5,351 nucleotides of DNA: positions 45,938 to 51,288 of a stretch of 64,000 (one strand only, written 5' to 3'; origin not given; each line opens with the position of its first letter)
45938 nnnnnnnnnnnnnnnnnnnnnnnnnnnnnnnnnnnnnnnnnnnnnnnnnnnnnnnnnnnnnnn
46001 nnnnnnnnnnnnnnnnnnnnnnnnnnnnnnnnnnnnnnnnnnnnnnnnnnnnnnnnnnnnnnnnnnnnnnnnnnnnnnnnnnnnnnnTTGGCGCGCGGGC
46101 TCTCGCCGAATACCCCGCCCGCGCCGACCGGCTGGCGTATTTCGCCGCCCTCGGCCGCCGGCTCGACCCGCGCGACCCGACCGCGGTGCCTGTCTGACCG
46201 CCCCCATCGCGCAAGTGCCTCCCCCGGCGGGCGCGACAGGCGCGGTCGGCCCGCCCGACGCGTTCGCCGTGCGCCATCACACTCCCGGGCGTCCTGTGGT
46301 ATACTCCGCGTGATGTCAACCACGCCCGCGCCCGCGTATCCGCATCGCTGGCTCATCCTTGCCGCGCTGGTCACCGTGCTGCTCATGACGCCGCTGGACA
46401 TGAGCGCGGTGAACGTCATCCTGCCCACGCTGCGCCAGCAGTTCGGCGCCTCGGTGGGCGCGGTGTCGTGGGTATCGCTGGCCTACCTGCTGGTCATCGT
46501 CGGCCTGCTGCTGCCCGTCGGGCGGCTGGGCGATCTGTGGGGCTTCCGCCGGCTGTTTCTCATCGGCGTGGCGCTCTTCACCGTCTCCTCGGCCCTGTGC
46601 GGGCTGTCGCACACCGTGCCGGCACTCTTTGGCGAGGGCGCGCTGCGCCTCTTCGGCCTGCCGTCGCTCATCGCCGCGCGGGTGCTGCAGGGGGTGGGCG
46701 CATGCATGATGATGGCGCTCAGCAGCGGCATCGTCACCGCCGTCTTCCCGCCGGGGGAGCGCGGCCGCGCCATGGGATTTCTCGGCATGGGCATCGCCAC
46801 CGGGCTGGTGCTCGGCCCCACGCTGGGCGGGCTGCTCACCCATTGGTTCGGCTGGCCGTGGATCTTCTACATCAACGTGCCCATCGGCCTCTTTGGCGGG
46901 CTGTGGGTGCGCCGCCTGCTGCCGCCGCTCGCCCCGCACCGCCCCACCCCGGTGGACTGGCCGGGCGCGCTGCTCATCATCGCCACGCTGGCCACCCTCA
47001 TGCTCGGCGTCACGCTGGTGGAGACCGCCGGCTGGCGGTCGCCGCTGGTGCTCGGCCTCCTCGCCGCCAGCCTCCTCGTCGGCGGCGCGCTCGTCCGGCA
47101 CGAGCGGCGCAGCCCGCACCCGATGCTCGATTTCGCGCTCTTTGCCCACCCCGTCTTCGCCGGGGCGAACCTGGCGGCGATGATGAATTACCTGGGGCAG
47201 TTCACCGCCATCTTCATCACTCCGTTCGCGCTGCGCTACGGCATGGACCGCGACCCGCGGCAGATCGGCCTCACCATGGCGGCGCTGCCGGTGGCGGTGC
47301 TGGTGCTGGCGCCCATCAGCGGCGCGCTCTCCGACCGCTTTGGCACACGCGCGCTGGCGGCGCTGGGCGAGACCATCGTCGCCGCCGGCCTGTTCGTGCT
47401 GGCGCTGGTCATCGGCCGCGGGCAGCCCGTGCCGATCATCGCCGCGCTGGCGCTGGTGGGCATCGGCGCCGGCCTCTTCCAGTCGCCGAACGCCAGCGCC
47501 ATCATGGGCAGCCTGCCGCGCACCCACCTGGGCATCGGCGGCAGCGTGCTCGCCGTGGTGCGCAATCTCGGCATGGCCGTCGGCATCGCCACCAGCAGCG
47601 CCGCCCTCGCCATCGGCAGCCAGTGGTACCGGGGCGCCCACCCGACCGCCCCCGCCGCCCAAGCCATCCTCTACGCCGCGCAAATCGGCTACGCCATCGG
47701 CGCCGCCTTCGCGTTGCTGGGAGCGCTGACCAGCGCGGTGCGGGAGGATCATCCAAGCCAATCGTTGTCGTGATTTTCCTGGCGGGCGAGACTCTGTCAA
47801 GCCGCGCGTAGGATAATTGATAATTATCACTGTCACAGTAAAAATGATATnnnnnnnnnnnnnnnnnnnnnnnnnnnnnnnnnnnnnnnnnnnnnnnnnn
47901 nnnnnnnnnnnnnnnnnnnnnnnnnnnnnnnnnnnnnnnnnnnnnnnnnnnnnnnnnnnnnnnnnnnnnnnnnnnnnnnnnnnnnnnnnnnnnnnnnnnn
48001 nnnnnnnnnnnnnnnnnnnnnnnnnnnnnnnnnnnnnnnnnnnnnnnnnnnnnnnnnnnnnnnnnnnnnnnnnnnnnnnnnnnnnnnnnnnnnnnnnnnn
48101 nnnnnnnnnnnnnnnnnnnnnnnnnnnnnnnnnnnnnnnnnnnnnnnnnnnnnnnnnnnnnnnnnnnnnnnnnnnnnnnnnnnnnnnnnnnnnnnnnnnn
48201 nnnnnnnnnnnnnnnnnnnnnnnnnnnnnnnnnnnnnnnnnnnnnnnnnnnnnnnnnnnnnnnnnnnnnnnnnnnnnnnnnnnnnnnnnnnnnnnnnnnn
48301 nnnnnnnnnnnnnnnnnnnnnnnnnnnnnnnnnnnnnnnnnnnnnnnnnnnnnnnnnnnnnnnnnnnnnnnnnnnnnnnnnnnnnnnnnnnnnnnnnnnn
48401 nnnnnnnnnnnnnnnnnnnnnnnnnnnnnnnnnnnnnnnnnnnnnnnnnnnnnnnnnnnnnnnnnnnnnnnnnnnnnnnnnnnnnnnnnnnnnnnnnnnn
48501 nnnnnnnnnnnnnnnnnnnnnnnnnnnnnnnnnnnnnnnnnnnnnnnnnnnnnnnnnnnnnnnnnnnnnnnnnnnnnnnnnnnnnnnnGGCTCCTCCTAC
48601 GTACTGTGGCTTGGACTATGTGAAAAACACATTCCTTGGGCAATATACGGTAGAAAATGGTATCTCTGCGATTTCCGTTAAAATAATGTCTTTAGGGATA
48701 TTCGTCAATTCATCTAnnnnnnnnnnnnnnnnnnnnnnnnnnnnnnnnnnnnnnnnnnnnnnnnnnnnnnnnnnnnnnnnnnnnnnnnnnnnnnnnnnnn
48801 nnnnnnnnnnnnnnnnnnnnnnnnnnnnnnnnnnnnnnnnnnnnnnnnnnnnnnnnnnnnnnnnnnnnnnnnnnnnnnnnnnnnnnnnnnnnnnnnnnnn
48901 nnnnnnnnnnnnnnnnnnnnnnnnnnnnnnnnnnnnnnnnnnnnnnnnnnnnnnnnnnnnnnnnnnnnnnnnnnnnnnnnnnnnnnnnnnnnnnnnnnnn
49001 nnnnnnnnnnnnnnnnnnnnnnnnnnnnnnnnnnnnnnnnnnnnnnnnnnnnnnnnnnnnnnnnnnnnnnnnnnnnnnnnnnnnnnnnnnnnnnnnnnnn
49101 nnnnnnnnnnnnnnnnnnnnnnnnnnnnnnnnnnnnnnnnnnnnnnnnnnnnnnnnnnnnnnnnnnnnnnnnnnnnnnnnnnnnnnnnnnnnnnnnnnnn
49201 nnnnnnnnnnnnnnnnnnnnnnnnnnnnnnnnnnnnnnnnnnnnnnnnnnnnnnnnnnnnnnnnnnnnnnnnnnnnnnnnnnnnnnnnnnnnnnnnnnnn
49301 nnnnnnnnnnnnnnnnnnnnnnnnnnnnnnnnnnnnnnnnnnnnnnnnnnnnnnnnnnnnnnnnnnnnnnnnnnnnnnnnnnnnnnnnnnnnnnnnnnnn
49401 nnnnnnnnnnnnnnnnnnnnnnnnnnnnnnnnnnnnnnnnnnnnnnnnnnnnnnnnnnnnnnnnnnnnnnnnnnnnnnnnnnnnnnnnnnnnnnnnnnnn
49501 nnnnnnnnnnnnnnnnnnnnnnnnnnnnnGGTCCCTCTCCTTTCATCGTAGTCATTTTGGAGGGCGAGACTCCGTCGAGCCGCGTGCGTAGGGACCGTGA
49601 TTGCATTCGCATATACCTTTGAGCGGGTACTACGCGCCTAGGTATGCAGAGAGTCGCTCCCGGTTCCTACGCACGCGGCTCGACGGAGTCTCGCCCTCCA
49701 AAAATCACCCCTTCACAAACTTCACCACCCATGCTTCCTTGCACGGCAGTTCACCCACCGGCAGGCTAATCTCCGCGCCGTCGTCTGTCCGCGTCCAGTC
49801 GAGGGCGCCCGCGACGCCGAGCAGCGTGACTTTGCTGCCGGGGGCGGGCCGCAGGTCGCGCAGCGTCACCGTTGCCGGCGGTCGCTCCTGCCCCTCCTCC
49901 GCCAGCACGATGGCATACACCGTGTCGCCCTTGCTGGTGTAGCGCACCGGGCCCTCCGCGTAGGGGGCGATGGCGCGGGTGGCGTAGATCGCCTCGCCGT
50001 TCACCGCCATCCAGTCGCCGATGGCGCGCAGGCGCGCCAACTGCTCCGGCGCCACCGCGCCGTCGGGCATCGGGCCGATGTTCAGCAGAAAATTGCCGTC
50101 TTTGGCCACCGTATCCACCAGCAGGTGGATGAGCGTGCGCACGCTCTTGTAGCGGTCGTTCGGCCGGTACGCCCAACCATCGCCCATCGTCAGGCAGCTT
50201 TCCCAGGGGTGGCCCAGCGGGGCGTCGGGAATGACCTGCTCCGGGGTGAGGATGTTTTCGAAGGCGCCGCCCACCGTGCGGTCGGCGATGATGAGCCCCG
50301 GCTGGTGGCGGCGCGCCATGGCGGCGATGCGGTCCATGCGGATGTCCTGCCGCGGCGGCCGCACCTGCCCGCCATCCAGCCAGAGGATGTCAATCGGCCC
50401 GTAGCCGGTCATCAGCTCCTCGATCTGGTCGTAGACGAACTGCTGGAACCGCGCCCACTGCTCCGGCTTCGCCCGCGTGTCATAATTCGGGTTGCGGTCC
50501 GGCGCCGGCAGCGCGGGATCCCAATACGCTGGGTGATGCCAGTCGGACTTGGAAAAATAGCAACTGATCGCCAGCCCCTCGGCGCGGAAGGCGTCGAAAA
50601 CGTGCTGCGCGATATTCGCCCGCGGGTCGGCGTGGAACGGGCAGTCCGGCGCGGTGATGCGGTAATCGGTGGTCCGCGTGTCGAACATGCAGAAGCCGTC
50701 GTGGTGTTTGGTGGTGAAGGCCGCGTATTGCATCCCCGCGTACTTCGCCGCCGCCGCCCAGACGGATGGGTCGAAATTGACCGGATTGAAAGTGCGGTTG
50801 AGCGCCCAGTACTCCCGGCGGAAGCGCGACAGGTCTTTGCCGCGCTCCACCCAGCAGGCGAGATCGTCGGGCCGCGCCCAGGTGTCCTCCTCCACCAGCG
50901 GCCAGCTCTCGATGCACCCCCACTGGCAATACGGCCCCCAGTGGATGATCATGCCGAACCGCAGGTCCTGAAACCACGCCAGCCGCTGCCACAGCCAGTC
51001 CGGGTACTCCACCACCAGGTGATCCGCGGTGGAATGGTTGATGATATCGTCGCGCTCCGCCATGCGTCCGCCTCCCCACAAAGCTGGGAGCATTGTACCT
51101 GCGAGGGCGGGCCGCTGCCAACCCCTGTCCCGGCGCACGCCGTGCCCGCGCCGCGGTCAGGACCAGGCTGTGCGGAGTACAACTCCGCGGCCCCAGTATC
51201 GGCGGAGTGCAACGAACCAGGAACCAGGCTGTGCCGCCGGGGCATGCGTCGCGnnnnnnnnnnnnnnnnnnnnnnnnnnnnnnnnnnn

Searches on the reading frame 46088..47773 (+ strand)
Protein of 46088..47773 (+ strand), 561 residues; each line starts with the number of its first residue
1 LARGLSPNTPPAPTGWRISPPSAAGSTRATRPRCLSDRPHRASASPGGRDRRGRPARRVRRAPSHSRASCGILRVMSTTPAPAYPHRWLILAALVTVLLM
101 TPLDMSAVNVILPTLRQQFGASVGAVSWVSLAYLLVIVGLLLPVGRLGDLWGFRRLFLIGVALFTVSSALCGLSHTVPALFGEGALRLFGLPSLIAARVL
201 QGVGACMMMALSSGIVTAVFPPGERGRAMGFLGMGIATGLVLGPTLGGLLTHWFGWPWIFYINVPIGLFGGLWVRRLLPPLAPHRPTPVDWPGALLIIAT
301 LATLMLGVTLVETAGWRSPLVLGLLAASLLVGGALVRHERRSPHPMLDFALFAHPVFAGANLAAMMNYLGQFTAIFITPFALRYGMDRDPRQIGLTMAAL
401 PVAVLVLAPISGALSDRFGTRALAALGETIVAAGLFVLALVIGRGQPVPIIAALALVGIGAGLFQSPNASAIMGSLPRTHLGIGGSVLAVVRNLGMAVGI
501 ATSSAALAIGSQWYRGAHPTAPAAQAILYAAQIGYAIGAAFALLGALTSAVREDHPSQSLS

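Call 23: search_protein_families(library=pfam, proteins=[window:46088-47773:+], max_evalue=0.001)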
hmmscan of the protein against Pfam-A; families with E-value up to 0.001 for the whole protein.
window:46088-47773:+ (561 aa): 3 families
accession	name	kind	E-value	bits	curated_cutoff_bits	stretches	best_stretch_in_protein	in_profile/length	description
PF07690.21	MFS_1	-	2e-60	205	33.4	2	96-499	3-346/347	Major Facilitator Superfamily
PF00083.30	Sugar_tr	-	3.8e-06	26.5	22.3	1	128-272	51-186/452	Sugar (and other) transporter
PF05977.19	MFS_3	-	0.00057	18.9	27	0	118-264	39-176/524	Transmembrane secretion effector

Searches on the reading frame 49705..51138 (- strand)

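Call 23: search_protein_families(library=pfam, proteins=[window:49705-51138:-], max_evalue=0.001)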
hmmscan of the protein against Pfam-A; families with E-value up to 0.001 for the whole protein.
window:49705-51138:- (477 aa): 2 families
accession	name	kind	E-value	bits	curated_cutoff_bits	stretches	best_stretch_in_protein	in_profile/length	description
PF01120.23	Alpha_L_fucos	-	8.4e-88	295.5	25.2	1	54-382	28-345/345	Alpha-L-fucosidase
PF16757.11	Fucosidase_C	-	5.8e-10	40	25.6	1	396-474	7-87/88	Alpha-L-fucosidase C-terminal domain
